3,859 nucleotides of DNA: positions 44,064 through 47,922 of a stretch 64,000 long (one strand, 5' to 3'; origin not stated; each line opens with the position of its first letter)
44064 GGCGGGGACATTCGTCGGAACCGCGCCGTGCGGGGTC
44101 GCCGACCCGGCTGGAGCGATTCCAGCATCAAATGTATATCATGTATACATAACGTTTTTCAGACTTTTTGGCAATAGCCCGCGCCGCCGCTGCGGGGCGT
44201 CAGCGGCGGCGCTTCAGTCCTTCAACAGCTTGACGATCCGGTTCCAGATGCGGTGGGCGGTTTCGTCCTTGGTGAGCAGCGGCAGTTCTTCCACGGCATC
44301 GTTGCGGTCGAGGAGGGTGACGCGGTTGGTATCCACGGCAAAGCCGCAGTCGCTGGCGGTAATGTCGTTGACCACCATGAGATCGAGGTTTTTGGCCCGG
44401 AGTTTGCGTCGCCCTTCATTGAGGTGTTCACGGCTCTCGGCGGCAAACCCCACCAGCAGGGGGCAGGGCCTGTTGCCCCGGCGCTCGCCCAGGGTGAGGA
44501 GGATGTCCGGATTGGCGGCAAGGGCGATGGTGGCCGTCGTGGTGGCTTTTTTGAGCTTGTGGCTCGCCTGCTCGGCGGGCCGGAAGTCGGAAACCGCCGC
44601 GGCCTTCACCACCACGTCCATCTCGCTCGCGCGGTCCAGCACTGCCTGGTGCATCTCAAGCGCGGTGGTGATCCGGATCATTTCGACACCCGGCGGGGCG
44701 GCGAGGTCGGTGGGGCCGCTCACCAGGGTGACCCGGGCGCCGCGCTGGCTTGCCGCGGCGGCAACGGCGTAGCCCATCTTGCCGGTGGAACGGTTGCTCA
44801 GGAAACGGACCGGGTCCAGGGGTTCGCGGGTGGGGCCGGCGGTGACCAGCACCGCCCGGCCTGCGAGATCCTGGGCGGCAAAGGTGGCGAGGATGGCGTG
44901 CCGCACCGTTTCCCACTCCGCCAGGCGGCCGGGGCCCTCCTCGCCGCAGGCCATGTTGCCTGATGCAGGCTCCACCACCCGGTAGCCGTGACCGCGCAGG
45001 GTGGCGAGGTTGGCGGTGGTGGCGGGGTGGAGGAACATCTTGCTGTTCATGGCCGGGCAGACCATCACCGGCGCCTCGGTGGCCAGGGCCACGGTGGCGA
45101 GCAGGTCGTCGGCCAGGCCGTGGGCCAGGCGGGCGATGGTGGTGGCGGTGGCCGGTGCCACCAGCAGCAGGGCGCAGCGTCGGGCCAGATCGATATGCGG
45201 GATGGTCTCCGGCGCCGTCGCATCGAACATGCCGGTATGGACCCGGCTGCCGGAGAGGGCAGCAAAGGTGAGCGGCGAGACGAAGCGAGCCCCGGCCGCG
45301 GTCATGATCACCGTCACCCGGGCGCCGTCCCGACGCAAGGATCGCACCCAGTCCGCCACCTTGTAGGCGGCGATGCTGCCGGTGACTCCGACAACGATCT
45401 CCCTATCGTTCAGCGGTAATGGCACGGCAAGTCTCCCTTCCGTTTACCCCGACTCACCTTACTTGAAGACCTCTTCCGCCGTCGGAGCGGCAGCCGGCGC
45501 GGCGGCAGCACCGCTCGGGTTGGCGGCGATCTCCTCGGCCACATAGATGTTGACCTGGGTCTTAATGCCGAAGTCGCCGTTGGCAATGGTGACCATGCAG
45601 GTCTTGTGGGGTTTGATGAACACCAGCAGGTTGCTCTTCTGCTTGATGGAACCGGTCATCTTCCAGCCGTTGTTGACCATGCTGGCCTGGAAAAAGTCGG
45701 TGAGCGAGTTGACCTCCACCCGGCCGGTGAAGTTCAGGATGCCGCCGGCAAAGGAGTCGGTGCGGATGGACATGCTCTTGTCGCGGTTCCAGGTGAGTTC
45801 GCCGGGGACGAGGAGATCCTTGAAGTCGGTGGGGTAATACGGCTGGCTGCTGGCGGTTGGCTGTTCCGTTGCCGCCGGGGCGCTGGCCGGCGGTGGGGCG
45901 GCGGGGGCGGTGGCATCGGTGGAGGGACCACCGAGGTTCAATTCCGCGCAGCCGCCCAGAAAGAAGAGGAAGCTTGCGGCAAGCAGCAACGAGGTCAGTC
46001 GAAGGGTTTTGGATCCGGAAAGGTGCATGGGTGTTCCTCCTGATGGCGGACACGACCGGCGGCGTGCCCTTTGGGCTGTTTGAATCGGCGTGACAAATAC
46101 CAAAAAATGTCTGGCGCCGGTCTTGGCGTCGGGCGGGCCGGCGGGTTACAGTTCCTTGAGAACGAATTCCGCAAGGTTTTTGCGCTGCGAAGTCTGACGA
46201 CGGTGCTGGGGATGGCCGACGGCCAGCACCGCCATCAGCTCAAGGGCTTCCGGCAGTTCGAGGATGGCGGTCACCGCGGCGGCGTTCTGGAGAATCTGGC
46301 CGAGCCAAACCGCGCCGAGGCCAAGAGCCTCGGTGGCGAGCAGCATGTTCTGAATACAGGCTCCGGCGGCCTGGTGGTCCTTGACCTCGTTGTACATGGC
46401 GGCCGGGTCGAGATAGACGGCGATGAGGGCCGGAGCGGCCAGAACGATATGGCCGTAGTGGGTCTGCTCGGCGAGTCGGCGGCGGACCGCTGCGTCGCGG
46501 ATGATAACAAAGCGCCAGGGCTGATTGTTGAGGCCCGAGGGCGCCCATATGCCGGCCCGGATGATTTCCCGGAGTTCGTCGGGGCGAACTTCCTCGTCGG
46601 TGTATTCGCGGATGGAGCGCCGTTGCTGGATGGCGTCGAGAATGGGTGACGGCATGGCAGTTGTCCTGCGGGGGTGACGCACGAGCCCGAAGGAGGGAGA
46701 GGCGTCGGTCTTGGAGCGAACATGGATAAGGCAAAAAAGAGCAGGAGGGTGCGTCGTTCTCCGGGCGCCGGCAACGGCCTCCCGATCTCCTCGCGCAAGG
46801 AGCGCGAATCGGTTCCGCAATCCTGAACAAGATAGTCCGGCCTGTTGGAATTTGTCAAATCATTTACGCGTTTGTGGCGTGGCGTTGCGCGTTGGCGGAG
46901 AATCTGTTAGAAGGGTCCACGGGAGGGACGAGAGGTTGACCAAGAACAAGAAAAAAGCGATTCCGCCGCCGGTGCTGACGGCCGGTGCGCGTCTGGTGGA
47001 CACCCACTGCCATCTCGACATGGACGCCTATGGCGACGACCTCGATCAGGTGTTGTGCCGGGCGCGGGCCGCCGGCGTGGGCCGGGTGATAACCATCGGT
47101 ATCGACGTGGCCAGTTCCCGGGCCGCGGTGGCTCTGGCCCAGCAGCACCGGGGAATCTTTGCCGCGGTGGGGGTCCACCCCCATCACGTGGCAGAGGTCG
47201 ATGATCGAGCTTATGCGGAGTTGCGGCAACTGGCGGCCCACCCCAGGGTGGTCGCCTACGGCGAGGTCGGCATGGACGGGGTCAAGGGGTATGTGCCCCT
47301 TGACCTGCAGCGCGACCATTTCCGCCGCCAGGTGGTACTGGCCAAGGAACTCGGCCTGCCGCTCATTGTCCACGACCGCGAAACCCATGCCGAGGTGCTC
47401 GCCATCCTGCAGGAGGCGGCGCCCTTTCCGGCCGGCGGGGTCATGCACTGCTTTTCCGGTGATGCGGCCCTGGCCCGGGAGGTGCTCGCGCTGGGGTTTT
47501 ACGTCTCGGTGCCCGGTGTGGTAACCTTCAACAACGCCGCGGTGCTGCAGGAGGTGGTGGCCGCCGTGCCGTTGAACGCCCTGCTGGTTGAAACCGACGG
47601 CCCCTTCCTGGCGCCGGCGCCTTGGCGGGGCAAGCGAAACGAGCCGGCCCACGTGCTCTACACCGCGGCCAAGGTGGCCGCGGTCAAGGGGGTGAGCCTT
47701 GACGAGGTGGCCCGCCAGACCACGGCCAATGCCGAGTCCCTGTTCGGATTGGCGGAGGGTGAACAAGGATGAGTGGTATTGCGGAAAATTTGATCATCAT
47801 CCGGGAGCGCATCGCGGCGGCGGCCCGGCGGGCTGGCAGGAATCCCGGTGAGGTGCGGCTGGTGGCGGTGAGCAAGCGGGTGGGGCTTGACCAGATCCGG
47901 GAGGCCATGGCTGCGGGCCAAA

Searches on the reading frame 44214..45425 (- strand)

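Call 56: search_protein_families(library=pfam, proteins=[window:44214-45425:-], max_evalue=0.00001)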
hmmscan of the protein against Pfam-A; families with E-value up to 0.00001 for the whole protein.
window:44214-45425:- (403 aa): 2 families
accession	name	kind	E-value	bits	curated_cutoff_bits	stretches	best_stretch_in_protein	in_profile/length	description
PF04127.22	DFP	-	4.9e-70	235.6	22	1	187-372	1-186/186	DNA/pantothenate metabolism flavoprotein C-terminal domain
PF02441.25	Flavoprotein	-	1.6e-32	112.8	22.7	1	9-180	2-160/162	Flavoprotein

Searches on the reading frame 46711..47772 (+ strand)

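Call 56: search_protein_families(library=pfam, proteins=[window:46711-47772:+], max_evalue=0.00001)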
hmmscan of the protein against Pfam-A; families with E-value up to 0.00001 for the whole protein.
window:46711-47772:+ (353 aa): 1 family
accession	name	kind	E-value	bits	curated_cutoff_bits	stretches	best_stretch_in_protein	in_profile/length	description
PF01026.27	TatD_DNase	-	2.9e-83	279.6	27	1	96-346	1-253/253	TatD related DNase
